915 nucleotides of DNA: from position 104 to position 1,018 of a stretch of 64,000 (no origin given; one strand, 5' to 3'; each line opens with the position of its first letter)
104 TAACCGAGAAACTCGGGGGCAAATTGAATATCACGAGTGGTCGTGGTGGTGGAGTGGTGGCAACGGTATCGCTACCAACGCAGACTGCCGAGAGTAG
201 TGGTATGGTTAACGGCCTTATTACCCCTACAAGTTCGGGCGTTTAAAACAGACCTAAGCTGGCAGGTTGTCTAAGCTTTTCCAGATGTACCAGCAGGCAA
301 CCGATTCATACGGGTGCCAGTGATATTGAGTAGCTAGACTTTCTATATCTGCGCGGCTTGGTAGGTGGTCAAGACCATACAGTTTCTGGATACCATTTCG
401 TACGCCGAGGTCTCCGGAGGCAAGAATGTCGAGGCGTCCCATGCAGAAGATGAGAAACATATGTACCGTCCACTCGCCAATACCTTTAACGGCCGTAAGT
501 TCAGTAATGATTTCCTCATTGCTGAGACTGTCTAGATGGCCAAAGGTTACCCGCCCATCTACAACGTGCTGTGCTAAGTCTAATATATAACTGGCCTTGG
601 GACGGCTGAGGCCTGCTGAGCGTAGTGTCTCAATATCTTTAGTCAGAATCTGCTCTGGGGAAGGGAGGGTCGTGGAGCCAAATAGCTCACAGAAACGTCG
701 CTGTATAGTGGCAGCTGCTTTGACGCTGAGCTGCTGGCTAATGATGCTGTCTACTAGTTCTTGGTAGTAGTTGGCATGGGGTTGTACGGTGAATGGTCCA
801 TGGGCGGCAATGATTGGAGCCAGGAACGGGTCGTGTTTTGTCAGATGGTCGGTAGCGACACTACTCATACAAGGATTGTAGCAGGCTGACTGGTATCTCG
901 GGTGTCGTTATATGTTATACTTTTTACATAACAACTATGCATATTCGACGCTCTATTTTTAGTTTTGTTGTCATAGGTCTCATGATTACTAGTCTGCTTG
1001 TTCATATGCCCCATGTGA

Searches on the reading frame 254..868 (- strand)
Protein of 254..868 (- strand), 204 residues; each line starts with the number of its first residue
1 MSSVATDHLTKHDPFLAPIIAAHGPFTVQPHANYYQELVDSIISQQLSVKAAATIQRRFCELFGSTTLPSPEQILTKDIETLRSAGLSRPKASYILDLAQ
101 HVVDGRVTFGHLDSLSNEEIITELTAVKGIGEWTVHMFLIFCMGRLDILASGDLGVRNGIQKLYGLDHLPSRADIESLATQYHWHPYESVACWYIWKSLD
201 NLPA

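Call 23: search_protein_families(library=pfam, proteins=[window:254-865:-], max_evalue=0.001)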
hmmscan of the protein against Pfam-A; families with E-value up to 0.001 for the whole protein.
window:254-865:- (203 aa): 1 family
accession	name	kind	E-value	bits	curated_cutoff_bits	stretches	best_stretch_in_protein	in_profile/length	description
PF00730.31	HhH-GPD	-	1.3e-18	67.7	26.2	1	38-177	1-101/108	HhH-GPD superfamily base excision DNA repair protein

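Call 83: find_encoding_contigs(protein=window:254-868:-, flank=10000, max_places=2)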
Protein window:254-868:- (204 aa): 17 contigs read that carry it; 2 places shown.
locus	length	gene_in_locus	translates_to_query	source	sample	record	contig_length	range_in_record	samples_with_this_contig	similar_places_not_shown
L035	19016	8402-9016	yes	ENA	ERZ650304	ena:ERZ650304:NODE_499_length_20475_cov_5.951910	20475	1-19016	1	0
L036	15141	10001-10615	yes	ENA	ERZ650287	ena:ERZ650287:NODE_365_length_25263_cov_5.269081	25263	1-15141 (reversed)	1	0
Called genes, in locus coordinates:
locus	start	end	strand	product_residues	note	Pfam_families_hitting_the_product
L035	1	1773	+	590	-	?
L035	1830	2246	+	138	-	PF07883:Cupin_2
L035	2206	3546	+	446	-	PF25390:WD40_RLD, PF00415:RCC1 (faint), PF13540:RCC1_2, PF25390:WD40_RLD, PF13540:RCC1_2 (weak)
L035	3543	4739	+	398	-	PF12832:MFS_1_like, PF07690:MFS_1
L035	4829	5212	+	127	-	-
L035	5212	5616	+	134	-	-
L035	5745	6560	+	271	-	PF06037:DUF922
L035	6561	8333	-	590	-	PF24684:Vgb_lyase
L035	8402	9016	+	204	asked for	PF00730:HhH-GPD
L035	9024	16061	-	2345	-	PF06739:SBBP (faint), PF08450:SGL (faint), PF24684:Vgb_lyase, PF00041:fn3, PF16656:Pur_ac_phosph_N, PF25059:FN3_DSCAM-DSCAML_C, PF28033:Fn3_ROS1 (weak), PF02518:HATPase_c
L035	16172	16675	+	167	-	-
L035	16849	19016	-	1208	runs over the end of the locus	?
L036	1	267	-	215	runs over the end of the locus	-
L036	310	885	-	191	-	-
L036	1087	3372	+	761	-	-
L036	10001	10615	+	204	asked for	PF00730:HhH-GPD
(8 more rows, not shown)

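Call 102: search_protein_families(library=pfam, proteins=[L035:9027-16118:-], max_evalue=0.001)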
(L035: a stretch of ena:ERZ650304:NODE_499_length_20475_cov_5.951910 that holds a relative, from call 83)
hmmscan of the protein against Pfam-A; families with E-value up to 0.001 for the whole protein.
L035:9027-16118:- (2364 aa): 11 families
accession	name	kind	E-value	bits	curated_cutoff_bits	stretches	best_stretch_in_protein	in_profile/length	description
PF24684.1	Vgb_lyase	-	7.3e-22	77.9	50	2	327-578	32-282/290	Virginiamycin B lyase family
PF02518.31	HATPase_c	-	4.8e-21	75.7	26.4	1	2239-2345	6-110/111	Histidine kinase-, DNA gyrase B-, and HSP90-like ATPase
PF00041.27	fn3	-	4.7e-18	65.6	25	1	1768-1841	10-75/84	Fibronectin type III domain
PF25059.1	FN3_DSCAM-DSCAML_C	-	1.5e-16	60.9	39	1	1771-1845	3-75/89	DSCAM/DSCAML C-terminal Fn3-like domain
PF08450.18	SGL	-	1.2e-09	38.6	26.3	1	320-515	11-222/246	SMP-30/Gluconolactonase/LRE-like region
PF16656.11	Pur_ac_phosph_N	-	1e-08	36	30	1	1758-1839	1-84/93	Purple acid Phosphatase, N-terminal domain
PF22701.2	Mala_s_1-like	-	4.5e-07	30.3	27.5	0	316-491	5-186/195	Mal s 1 allergenic protein-like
PF06739.17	SBBP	-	1.2e-06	28.8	20.5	0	391-408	12-29/38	Beta-propeller repeat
PF25021.1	TEN_NHL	-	3.6e-05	23.4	27.1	0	468-520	255-307/357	Teneurin NHL domain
PF00512.31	HisKA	-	0.00013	22.4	26.9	1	1973-2024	4-57/66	His Kinase A (phospho-acceptor) domain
PF21605.3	CRLF2-like_D2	-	0.00044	20.7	27.3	0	874-957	6-89/94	Cytokine receptor-like factor 2-like, D2 domain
